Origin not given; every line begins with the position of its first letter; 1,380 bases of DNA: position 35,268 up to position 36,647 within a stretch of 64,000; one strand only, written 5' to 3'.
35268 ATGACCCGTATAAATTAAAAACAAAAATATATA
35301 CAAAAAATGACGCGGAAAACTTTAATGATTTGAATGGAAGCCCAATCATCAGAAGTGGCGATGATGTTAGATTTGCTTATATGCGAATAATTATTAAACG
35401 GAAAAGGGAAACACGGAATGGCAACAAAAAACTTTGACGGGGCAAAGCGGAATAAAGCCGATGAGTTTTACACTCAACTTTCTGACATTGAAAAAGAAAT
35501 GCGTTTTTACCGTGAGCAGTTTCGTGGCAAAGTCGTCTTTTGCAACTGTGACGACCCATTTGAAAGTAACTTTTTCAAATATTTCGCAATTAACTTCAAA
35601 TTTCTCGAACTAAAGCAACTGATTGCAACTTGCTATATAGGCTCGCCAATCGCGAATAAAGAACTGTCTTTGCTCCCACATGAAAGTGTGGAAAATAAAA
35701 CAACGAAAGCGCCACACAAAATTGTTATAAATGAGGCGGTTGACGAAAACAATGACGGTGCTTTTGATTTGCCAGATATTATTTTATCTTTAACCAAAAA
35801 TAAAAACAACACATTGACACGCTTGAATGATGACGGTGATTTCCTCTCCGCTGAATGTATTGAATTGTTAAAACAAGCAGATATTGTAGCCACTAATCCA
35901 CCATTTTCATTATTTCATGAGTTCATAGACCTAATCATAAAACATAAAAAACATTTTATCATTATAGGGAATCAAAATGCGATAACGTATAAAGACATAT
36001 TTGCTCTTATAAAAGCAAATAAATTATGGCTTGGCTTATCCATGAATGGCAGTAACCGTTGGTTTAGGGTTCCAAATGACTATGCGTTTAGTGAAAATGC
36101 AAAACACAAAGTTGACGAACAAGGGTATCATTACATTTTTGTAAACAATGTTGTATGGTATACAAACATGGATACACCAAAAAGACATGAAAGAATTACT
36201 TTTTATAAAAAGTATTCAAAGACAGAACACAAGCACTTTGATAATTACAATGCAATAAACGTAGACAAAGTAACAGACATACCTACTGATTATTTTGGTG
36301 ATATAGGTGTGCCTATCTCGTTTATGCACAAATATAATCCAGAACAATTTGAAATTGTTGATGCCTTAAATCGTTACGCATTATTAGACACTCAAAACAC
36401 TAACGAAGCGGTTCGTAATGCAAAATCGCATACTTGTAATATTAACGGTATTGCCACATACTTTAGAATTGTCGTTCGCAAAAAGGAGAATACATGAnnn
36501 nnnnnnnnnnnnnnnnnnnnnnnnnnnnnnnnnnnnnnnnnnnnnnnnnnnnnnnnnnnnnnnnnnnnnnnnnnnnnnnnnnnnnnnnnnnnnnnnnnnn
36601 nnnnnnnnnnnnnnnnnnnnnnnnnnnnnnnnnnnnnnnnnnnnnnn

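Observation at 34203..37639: Low-GC island at tRNA-Leu: translationally coupled MTase-MTase-DUF262/HNH operon, a candidate non-canonical R-M or defence system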

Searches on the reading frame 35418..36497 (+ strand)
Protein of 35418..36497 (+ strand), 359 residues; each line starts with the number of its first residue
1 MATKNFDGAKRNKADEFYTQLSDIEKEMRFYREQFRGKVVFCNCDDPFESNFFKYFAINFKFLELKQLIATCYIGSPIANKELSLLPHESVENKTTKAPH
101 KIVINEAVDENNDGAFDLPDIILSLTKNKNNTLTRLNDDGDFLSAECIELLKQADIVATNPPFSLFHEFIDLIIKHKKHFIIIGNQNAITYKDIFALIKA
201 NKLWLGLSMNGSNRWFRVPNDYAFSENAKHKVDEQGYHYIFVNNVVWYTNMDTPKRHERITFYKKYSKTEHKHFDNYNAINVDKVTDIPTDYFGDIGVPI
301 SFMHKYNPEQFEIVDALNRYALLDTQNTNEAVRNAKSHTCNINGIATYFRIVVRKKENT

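Call 4: search_protein_families(library=pfam, proteins=[window:35418-36497:+], max_evalue=0.1)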
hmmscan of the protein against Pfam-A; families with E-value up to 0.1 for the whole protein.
window:35418-36497:+ (359 aa): 1 family
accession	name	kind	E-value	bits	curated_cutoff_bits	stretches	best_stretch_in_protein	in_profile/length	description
PF13651.11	EcoRI_methylase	-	1.5e-132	442.5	26.4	1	6-356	2-345/345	Adenine-specific methyltransferase EcoRI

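Call 5: search_protein_families(library=padloc, proteins=[window:35418-36497:+], max_evalue=0.1)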
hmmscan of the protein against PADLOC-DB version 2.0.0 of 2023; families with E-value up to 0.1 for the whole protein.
window:35418-36497:+ (359 aa): 1 family
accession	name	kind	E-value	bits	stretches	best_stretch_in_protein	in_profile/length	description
PDLC03297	MTase_II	-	1.9e-118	393.7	1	4-358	8-330/332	Type II methyltransferase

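Call 6: search_protein_families(library=ncbifam, proteins=[window:35418-36497:+], max_evalue=0.1)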
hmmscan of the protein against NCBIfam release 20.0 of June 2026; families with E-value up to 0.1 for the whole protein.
window:35418-36497:+ (359 aa): 1 family
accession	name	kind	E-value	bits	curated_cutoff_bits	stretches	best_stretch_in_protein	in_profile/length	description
NF009825.0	PRK13302.1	equivalog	0.073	12.5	253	0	146-201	60-115/271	aspartate dehydrogenase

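Call 13: search_solved_structures(query=window:35418-36497:+, max_evalue=1)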
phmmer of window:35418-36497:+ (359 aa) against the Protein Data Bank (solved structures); distinct sequences matched with E-value up to 1: 0.

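Call 67: search_dna_similar(query=window:35418-36494:+, collection=plasmids, mode=protein, max_rows=60, rows=spread)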
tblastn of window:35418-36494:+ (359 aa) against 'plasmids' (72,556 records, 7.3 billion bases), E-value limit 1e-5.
Records with a match: 77; places in all: 83; records where one place covers at least 80% of the query: 65.
Best place of each record, by identity: <60% 77.
By first word of the organism name: Enterococcus 12; Lactiplantibacillus 9; Escherichia 6; Raoultella 4; Variovorax 3; Klebsiella 3; Apilactobacillus 3; Leuconostoc 3; Rhodococcus 3; Dietzia 2; and 24 more.
By predicted mobility (MOB-suite, as given by PLSDB): non-mobilizable 34; mobilizable 29; conjugative 14.
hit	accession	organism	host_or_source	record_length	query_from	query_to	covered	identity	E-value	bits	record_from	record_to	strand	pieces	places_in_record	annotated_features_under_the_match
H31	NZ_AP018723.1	Thiomicrorhabdus aquaedulcis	-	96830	5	355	98%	44.7%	1e-75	261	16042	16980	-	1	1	none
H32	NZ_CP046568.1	Dietzia sp. DQ12-45-1b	product water from oilfield,product ...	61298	4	356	98%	44.2%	9e-85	287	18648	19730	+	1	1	adenine-specific methyltransferase EcoRI family protein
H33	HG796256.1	uncultured bacterium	-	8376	4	357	99%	43.5%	2e-77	265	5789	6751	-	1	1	CDS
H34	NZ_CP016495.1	Lactiplantibacillus pentosus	bacteria,olive fermentation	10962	9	357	97%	43.8%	1e-71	249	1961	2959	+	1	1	adenine-specific methyltransferase EcoRI family protein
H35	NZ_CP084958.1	Sulfitobacter indolifex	cell culture,Seawater from the North ...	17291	8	319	87%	49.0%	8e-80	273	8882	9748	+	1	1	adenine-specific methyltransferase EcoRI family protein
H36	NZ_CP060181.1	Lactiplantibacillus plantarum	pure culture,Sour porridge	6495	9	355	97%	43.4%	5e-68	238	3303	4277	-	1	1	dcm: DNA (cytosine-5-)-methyltransferase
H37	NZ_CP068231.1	Aeromonas caviae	combined sewer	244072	1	356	99%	42.2%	3e-72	251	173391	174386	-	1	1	adenine-specific methyltransferase EcoRI family protein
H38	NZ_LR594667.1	Variovorax sp. SRS16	linuron-contaminated soil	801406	5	358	99%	42.1%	6e-72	250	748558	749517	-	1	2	adenine-specific methyltransferase EcoRI family protein | DUF262 domain-containing protein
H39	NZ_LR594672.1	Variovorax sp. PBL-E5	linuron-contaminated soil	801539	5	358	99%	42.1%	6e-72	250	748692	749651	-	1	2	adenine-specific methyltransferase EcoRI family protein | DUF262 domain-containing protein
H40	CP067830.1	Klebsiella pneumoniae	Homo sapiens,urine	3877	9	356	97%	42.9%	6e-72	249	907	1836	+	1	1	adenine-specific methyltransferase EcoRI family protein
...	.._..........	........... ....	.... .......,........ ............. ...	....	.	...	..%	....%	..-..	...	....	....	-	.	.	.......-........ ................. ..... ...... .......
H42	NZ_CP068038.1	Escherichia coli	swine,intestinal tract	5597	9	356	97%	42.9%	5e-71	247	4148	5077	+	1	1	adenine-specific methyltransferase EcoRI family protein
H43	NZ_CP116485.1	Escherichia coli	Homo sapiens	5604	9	356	97%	42.9%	5e-71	247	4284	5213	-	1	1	adenine-specific methyltransferase EcoRI family protein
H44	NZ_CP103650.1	Escherichia coli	Homo sapiens,blood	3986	9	357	97%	42.5%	2e-70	245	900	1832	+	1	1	adenine-specific methyltransferase EcoRI family protein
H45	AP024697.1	Escherichia coli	Homo sapiens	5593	9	356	97%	42.6%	7e-71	246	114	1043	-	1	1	putative adenine-specific methylase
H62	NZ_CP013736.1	Campylobacter coli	organic chicken farm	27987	2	356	99%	37.2%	1e-57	209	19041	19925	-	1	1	adenine-specific methyltransferase EcoRI family protein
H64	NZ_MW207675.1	Enterococcus faecium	-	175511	9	341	93%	38.8%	1e-50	188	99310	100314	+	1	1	adenine-specific methyltransferase EcoRI family protein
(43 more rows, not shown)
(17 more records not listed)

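Call 68: get_annotated_region(hit=H41, flank=3000)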
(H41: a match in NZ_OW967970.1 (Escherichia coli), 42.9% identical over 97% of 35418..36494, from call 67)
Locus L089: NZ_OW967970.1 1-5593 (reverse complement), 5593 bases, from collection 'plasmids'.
description: Escherichia coli isolate 648 plasmid P4, complete sequence
organism: Escherichia coli (NCBI taxid 562)
taxonomy: Bacteria; Pseudomonadota; Gammaproteobacteria; Enterobacterales; Enterobacteriaceae; Escherichia; Escherichia coli
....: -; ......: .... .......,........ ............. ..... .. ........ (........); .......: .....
typing (MOB-suite, as given by PLSDB): mobilizable; replicon rep_cluster_2350; relaxase MOBP,MOBP
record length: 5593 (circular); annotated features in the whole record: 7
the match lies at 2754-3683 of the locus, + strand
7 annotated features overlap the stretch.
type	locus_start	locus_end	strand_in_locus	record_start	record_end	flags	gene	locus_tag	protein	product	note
CDS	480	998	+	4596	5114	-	-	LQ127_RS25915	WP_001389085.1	MbeB family mobilization protein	-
CDS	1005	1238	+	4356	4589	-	-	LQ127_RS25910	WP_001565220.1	MbeD family mobilization/exclusion protein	-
CDS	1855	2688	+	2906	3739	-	-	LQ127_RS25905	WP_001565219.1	type-2 restriction enzyme EcoRI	-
CDS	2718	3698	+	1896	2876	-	-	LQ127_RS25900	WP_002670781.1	adenine-specific methyltransferase EcoRI family protein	-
CDS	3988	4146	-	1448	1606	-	-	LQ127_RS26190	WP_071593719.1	replication initiation protein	-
CDS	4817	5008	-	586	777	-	-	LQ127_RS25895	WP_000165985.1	Rop family plasmid primer RNA-binding protein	-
CDS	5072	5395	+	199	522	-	-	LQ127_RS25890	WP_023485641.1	MobC family plasmid mobilization relaxosome protein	-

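Call 69: get_annotated_region(hit=H62, flank=3000)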
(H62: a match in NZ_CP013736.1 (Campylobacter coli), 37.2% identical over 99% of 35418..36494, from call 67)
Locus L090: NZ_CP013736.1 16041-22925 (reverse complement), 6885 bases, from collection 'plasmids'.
description: Campylobacter coli strain OR12 plasmid pOR12CC42, complete sequence
organism: Campylobacter coli (NCBI taxid 195)
taxonomy: Bacteria; Campylobacterota; Epsilonproteobacteria; Campylobacterales; Campylobacteraceae; Campylobacter; Campylobacter coli
host: -; source: organic chicken farm; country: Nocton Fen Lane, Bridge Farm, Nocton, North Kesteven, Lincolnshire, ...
typing (MOB-suite, as given by PLSDB): conjugative; relaxase MOBP; mating-pair formation MPF_T
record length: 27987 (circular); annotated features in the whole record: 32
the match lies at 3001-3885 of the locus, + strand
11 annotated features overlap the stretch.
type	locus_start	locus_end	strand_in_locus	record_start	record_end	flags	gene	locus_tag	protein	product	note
CDS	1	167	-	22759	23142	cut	-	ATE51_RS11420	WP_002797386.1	DNA transfer protein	-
CDS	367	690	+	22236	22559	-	-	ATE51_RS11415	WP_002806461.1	hypothetical protein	-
CDS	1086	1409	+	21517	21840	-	-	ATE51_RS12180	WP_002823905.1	hypothetical protein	-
CDS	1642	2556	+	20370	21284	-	-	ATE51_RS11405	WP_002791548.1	hypothetical protein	-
CDS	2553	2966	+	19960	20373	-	-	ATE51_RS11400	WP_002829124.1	type II toxin-antitoxin system VapC family toxin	-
CDS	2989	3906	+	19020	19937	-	-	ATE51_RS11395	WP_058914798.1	adenine-specific methyltransferase EcoRI family protein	-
CDS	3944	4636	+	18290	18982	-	-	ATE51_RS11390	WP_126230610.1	hypothetical protein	-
CDS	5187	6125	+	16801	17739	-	trbB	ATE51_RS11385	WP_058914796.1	P-type conjugative transfer ATPase TrbB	-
CDS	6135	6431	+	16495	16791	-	-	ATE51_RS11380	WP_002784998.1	TrbC/VirB2 family protein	-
CDS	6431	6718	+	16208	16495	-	trbD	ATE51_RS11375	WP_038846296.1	conjugal transfer protein TrbD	-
CDS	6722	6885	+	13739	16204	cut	-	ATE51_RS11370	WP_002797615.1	conjugal transfer protein TrbE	-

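Call 70: get_annotated_region(hit=H64, flank=3000)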
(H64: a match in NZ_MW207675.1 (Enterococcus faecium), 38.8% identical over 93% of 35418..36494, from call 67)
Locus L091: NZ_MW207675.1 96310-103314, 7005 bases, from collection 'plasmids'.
description: Enterococcus faecium strain DY32 plasmid pDY32-optrA, complete sequence
organism: Enterococcus faecium (NCBI taxid 1352)
taxonomy: Bacteria; Bacillota; Bacilli; Lactobacillales; Enterococcaceae; Enterococcus; Enterococcus faecium
host: -; source: -; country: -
typing (MOB-suite, as given by PLSDB): non-mobilizable; replicon rep_cluster_1118,rep_cluster_893
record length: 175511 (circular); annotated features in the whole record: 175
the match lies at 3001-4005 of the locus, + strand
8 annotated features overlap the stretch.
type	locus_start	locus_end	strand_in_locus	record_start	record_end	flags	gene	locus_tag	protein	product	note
CDS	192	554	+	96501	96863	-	-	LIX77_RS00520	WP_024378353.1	EFR1 family ferrodoxin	-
CDS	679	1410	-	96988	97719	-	erm(A)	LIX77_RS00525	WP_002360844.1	23S rRNA (adenine(2058)-N(6))-methyltransferase Erm(A)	-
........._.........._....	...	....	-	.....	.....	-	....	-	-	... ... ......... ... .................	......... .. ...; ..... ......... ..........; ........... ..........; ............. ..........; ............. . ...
CDS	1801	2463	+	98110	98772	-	-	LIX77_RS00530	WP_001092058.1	class I SAM-dependent methyltransferase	GO:0032259 - methylation [Evidence IEA]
CDS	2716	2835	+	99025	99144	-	-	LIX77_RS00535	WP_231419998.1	hypothetical protein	-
CDS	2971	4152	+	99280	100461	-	-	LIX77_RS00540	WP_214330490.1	adenine-specific methyltransferase EcoRI family protein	-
CDS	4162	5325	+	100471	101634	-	-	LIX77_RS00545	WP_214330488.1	DUF262 domain-containing protein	-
CDS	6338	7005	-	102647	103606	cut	-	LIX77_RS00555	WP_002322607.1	IS30-like element IS6770 family transposase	GO:0006313 - DNA transposition [Evidence IEA]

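Call 91: find_homologous_proteins(query=window:35418-36494:+, max_evalue=1e-20)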
Query window:35418-36494:+ (359 aa): 8000 proteins with E <= 1e-20 among 8000 candidates; the best 120 are listed.
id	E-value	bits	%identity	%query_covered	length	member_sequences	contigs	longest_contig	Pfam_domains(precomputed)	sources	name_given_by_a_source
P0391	3.2e-243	824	100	100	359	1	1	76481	PF13651.12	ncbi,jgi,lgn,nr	ncbi:MAG: adenine-specific methyltransferase EcoRI family protein [Christensenellaceae bacterium]|jg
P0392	3.2e-146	505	61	99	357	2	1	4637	PF13651.12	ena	-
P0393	1.3e-145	503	63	99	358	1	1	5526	PF13651.12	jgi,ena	-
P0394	3.0e-145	502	62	100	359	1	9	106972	PF13651.12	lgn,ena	-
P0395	1.0e-144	500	64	97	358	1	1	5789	PF13651.12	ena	-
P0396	3.0e-143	495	62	99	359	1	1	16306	PF13651.12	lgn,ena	-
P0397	2.0e-140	486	62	99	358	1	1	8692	PF13651.12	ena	-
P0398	2.1e-139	483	62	100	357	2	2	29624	PF13651.12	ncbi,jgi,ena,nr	ncbi:MAG: adenine-specific methyltransferase EcoRI family protein [Planctomycetaceae bacterium]|nr:a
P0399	2.9e-139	482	62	99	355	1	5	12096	PF13651.12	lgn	-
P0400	4.7e-139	482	61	99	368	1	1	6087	PF13651.12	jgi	jgi:hypothetical protein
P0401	1.1e-138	480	59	99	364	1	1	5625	PF13651.12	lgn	-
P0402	2.7e-138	479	62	99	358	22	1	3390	PF13651.12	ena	-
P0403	4.9e-138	478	61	99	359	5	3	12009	PF13651.12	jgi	-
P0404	6.4e-138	478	59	100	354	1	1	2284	PF13651.12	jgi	-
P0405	9.7e-138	477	61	100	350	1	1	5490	PF13651.12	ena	-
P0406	1.0e-137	477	60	99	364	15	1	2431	PF13651.12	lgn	-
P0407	4.1e-136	472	58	100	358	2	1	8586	PF13651.12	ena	-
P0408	5.0e-136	472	59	99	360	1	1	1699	PF13651.12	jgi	jgi:hypothetical protein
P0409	5.4e-136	472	61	97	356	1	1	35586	PF13651.12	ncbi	-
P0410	1.1e-135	471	59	100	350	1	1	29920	PF13651.12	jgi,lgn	-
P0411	2.3e-135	469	61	98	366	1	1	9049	PF13651.12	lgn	-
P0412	2.4e-135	469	61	99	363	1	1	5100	PF13651.12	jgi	jgi:hypothetical protein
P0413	3.4e-135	469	59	97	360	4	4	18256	PF13651.12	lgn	-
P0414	4.4e-134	465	60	99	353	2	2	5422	PF13651.12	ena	-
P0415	7.0e-134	465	59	99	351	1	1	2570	PF13651.12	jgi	jgi:hypothetical protein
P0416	7.9e-133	461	59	99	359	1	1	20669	PF13651.12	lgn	-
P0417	1.4e-132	460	59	99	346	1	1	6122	PF13651.12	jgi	-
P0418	2.4e-132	460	60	99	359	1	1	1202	PF13651.12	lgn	-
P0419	2.5e-132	459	58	100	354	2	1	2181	PF13651.12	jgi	jgi:hypothetical protein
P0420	3.5e-132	459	66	88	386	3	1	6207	PF13651.12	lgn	-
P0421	8.4e-132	458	58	99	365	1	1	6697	PF13651.12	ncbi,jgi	-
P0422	8.7e-132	458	59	95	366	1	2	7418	PF13651.12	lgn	-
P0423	1.1e-131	457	58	99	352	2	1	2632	PF13651.12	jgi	jgi:hypothetical protein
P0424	1.3e-131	457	60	97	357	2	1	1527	PF13651.12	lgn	-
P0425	6.7e-131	455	58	99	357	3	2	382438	PF13651.12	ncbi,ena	-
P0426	7.9e-131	455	58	98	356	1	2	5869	PF13651.12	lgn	-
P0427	9.3e-131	454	59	100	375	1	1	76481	PF13651.12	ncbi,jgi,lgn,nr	ncbi:MAG: adenine-specific methyltransferase EcoRI family protein [Christensenellaceae bacterium]|jg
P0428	3.9e-130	452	58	99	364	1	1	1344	PF13651.12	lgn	-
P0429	4.7e-130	452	63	87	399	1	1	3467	PF13651.12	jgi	jgi:hypothetical protein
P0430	5.3e-130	452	63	87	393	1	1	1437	PF13651.12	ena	-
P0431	7.7e-130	451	58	97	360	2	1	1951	PF13651.12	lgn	-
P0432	1.1e-129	451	59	99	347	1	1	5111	PF13651.12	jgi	jgi:hypothetical protein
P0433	1.3e-129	450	58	99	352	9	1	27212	PF13651.12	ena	-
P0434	2.0e-129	450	59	97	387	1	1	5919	PF13651.12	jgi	jgi:hypothetical protein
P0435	2.0e-129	450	60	99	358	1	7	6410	PF13651.12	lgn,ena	-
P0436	2.1e-129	450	58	99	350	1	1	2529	PF13651.12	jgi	jgi:hypothetical protein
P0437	3.6e-129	449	59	97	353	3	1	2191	PF13651.12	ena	-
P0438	3.7e-129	449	59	99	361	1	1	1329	PF13651.12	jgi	jgi:hypothetical protein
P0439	4.3e-129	449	57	97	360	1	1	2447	PF13651.12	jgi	jgi:hypothetical protein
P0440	4.5e-129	449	57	99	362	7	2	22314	PF13651.12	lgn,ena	-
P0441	4.5e-129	449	56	99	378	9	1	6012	PF13651.12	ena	-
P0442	9.9e-129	448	57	97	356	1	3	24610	PF13651.12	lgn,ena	-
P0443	1.0e-128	448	57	99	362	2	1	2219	PF13651.12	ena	-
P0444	1.1e-128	448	57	97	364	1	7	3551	PF13651.12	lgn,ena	-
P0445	1.7e-128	447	57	97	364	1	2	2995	PF13651.12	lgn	-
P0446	2.0e-128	447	58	99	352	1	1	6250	PF13651.12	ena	-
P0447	4.6e-128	445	60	99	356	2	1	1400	PF13651.12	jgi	jgi:hypothetical protein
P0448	4.7e-128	445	59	99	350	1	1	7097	PF13651.12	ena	-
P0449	5.1e-128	445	58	98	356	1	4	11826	PF13651.12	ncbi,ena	-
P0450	5.6e-128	445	60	99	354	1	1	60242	PF13651.12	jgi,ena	-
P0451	8.8e-128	445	56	99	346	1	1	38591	PF13651.12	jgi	-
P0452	9.2e-128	444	57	96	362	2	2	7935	PF13651.12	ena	-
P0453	9.3e-128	444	64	85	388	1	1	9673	PF13651.12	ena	-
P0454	9.8e-128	444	58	99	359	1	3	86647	PF13651.12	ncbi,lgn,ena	-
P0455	1.0e-127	444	56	99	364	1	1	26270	PF13651.12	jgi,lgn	jgi:hypothetical protein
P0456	1.2e-127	444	57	99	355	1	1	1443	PF13651.12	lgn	-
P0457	1.8e-127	443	64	87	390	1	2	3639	PF13651.12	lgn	-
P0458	2.6e-127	443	64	87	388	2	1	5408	PF13651.12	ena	-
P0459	2.9e-127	443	57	95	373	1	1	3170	PF13651.12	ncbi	-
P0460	2.9e-127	443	57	99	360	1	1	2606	PF13651.12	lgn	-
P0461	5.1e-127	442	58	99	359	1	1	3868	PF13651.12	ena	-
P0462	8.5e-127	441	56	99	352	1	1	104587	PF13651.12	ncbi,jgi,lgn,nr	ncbi:MAG: adenine-specific methyltransferase EcoRI family protein [Chitinispirillales bacterium]|jgi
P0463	1.2e-126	441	58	99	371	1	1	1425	PF13651.12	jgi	jgi:hypothetical protein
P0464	1.3e-126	441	59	99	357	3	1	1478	PF13651.12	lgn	-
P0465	1.9e-126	440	59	99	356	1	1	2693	PF13651.12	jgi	jgi:Adenine-specific methyltransferase EcoRI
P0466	2.4e-126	440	57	99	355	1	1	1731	PF13651.12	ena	-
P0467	2.6e-126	440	61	87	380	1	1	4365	PF13651.12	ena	-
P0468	2.7e-126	440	57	99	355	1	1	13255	PF13651.12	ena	-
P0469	2.8e-126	440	57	99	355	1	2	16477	PF13651.12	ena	-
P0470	3.1e-126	439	63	87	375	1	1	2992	PF13651.12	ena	-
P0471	3.5e-126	439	57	98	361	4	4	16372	PF13651.12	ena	-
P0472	3.6e-126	439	58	98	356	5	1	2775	PF13651.12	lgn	-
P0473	3.7e-126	439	59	99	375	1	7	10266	PF13651.12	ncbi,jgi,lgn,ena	-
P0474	3.8e-126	439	58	97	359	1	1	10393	PF13651.12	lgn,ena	-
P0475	3.8e-126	439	56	98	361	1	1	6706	PF13651.12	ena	-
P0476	4.8e-126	439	58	99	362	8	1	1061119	PF13651.12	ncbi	-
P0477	5.5e-126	439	57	99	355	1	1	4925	PF13651.12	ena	-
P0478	7.0e-126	438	64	87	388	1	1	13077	PF13651.12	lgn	-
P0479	1.6e-125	437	57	98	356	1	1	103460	PF13651.12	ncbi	-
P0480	2.1e-125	437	59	87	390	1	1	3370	PF13651.12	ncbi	-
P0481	2.2e-125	437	57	98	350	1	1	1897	PF13651.12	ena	-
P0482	2.7e-125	436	56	98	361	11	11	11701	PF13651.12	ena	-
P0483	3.0e-125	436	62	87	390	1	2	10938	PF13651.12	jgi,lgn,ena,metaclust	metaclust:\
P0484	3.2e-125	436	57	99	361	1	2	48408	PF13651.12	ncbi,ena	-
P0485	5.5e-125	435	56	99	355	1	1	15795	PF13651.12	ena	-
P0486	5.6e-125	435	56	99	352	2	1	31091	PF13651.12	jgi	-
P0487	5.8e-125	435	56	99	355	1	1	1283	PF13651.12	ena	-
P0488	7.4e-125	435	56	100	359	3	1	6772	PF13651.12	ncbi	-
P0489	7.6e-125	435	56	99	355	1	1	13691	PF13651.12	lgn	-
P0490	7.7e-125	435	56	99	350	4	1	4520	PF13651.12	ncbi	-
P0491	8.0e-125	435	54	99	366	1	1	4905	PF13651.12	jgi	jgi:hypothetical protein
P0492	9.4e-125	435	57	98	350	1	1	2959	PF13651.12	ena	-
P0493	1.2e-124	434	55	99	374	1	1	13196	PF13651.12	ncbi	-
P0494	1.6e-124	434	57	98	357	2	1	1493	PF13651.12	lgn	-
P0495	1.8e-124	434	63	87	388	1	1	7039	PF13651.12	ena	-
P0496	2.0e-124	433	56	99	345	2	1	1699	PF13651.12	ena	-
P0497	2.6e-124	433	56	98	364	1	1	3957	PF13651.12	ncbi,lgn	-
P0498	3.6e-124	433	56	96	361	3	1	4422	PF13651.12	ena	-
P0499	6.4e-124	432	57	100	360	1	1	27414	PF13651.12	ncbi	-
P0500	6.6e-124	432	57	99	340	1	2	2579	PF13651.12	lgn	-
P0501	7.2e-124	432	57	97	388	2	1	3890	PF13651.12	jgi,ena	-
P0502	1.1e-123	431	56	99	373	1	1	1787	PF13651.12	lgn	-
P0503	1.2e-123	431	57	97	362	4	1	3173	PF13651.12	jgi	-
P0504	1.3e-123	431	57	98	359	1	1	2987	PF13651.12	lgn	-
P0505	1.5e-123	431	59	88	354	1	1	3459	PF13651.12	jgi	jgi:hypothetical protein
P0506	1.6e-123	430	57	98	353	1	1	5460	PF13651.12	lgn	-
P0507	1.8e-123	430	61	87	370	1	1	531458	PF13651.12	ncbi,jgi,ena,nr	ncbi:MAG: adenine-specific methyltransferase EcoRI family protein [Firmicutes bacterium]|nr:adenine-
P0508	2.2e-123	430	55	99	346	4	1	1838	PF13651.12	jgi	jgi:hypothetical protein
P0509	2.5e-123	430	57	98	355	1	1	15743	PF13651.12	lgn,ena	-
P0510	3.1e-123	430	55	98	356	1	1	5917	PF13651.12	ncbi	-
